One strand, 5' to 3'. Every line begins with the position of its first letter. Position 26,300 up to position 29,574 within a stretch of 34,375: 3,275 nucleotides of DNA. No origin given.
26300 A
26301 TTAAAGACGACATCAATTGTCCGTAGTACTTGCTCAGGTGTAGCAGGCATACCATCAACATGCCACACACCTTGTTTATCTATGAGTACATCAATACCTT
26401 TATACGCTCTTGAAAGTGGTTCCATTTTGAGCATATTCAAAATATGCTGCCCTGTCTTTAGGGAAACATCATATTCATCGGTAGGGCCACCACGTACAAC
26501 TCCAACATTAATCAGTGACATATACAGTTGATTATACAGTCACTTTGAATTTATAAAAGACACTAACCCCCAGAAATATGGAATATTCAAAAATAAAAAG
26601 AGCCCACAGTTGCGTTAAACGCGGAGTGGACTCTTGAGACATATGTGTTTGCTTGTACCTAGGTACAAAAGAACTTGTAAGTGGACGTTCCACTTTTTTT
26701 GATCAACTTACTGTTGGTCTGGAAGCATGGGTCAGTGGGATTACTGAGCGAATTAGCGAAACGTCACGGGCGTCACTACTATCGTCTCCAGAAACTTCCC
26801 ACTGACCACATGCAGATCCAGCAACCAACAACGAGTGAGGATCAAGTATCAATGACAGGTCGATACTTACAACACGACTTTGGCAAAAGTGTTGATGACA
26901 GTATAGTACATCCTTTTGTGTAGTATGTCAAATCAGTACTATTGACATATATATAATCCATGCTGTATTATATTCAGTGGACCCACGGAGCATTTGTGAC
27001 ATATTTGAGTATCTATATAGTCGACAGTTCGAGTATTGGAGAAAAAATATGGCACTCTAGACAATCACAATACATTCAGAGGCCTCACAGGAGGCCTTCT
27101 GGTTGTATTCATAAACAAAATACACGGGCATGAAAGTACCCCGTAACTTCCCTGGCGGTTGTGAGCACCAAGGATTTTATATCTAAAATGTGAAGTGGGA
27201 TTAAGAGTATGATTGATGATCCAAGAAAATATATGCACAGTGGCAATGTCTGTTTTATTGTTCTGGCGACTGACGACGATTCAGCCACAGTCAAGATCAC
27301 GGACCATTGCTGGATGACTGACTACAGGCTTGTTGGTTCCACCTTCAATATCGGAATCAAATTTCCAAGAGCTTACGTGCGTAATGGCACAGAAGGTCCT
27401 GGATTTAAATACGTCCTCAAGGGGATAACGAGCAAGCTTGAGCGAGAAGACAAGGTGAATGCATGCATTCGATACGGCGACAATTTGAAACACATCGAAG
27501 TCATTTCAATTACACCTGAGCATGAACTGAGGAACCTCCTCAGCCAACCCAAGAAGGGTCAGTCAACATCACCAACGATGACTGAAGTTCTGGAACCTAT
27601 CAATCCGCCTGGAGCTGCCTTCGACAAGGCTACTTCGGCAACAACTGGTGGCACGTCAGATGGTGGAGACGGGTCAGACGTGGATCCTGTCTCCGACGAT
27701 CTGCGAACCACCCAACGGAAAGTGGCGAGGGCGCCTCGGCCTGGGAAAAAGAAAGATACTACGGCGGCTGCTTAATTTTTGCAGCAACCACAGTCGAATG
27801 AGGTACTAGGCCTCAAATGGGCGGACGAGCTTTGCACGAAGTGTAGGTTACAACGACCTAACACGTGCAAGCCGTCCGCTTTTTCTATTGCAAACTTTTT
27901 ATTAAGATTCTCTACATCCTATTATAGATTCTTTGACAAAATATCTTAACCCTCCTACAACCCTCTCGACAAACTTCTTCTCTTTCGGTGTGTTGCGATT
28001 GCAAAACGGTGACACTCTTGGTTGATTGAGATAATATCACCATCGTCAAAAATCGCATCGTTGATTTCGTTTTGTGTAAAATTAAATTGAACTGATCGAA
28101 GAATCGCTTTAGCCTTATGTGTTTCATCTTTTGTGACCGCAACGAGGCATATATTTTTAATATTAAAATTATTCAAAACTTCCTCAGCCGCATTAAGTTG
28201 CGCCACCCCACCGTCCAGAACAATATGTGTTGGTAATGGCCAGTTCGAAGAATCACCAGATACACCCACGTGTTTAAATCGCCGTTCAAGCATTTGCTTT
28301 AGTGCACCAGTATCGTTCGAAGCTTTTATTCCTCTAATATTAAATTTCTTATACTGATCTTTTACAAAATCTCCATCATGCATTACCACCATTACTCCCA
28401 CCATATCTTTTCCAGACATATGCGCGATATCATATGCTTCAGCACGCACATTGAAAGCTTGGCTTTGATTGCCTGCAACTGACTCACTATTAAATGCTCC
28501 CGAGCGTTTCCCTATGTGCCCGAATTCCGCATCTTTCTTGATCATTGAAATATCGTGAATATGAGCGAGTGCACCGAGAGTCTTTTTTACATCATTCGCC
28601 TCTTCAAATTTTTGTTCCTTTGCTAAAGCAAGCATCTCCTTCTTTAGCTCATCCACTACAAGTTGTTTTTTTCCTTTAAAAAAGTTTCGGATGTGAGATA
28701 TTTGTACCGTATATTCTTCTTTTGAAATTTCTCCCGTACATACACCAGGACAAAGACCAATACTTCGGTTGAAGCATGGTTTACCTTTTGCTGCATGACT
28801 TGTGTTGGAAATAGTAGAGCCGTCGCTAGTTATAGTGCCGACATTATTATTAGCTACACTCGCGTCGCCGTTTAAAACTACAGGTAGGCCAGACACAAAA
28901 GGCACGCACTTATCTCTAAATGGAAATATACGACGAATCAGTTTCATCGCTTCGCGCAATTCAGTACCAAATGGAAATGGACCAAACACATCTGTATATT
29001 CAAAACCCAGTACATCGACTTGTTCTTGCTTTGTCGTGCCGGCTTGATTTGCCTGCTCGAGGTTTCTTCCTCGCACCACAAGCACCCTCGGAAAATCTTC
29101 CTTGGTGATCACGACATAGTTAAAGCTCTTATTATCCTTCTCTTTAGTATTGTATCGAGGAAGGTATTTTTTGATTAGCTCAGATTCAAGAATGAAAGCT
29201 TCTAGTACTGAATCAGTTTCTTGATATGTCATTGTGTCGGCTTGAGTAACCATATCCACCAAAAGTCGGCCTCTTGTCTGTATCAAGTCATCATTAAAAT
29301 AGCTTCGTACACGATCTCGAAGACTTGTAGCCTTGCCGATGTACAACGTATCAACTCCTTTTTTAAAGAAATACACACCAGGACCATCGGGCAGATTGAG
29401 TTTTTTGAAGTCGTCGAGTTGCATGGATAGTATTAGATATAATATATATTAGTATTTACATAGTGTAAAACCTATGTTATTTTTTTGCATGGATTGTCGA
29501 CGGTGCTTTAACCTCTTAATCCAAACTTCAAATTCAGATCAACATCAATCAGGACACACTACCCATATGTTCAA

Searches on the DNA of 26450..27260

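Call 40: search_rna_families(source=window, start=26450, end=27260, threshold=evalue, max_evalue=10, show_alignments=2)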
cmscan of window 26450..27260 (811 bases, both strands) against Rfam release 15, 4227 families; matches with E-value up to 10: 3.
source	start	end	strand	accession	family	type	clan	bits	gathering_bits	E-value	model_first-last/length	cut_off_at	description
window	26664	26719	+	RF01457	rli22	Gene; sRNA;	CL00114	20.7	80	0.94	1-111/111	no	Listeria sRNA rli22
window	27053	27121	-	RF00840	mir-374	Gene; miRNA;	-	17.4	54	1.7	1-71/71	no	mir-374 microRNA precursor family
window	26688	26724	+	RF00284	SNORD74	Gene; snRNA; snoRNA; CD-box;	CL00069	15.7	41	1.8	1-80/80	no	Small nucleolar RNA SNORD74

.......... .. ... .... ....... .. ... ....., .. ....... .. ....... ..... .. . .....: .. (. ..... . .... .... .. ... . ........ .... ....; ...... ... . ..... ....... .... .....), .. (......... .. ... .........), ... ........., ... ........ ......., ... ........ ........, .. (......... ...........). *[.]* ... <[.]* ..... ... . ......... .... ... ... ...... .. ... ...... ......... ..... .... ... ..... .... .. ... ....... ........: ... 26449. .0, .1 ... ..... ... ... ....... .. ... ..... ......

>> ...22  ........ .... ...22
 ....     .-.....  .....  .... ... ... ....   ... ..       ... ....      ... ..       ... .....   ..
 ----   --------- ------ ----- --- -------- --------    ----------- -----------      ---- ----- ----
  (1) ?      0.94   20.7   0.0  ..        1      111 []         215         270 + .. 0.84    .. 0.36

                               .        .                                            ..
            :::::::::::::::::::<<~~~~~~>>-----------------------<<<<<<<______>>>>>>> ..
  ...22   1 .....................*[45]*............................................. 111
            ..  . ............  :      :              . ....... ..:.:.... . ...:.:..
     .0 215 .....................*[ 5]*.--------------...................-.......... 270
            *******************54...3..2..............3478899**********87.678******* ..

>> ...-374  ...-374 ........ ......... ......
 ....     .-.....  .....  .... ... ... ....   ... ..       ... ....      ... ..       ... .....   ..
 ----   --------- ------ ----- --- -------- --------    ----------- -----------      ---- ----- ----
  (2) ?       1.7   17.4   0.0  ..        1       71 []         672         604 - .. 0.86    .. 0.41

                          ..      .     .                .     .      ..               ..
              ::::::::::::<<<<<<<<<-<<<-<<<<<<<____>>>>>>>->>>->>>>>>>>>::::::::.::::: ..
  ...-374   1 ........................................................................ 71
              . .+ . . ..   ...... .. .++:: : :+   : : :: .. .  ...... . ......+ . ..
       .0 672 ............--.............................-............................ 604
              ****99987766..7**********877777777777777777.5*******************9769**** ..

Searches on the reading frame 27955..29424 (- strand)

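Call 88: search_protein_families(library=pfam, proteins=[window:27955-29424:-], max_evalue=0.001)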
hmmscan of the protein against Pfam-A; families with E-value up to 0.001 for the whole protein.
window:27955-29424:- (489 aa): 3 families
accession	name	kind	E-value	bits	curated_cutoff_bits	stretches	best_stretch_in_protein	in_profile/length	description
PF08459.17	UvrC_RNaseH_dom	-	3.1e-31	108.8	22.3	1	326-476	11-159/159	UvrC RNAse H endonuclease domain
PF01541.30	GIY-YIG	-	1.7e-05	25.5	22.6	1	16-92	3-78/78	GIY-YIG catalytic domain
PF02151.25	UVR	-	0.0009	19.4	21.5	0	256-283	3-30/36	UvrB/uvrC motif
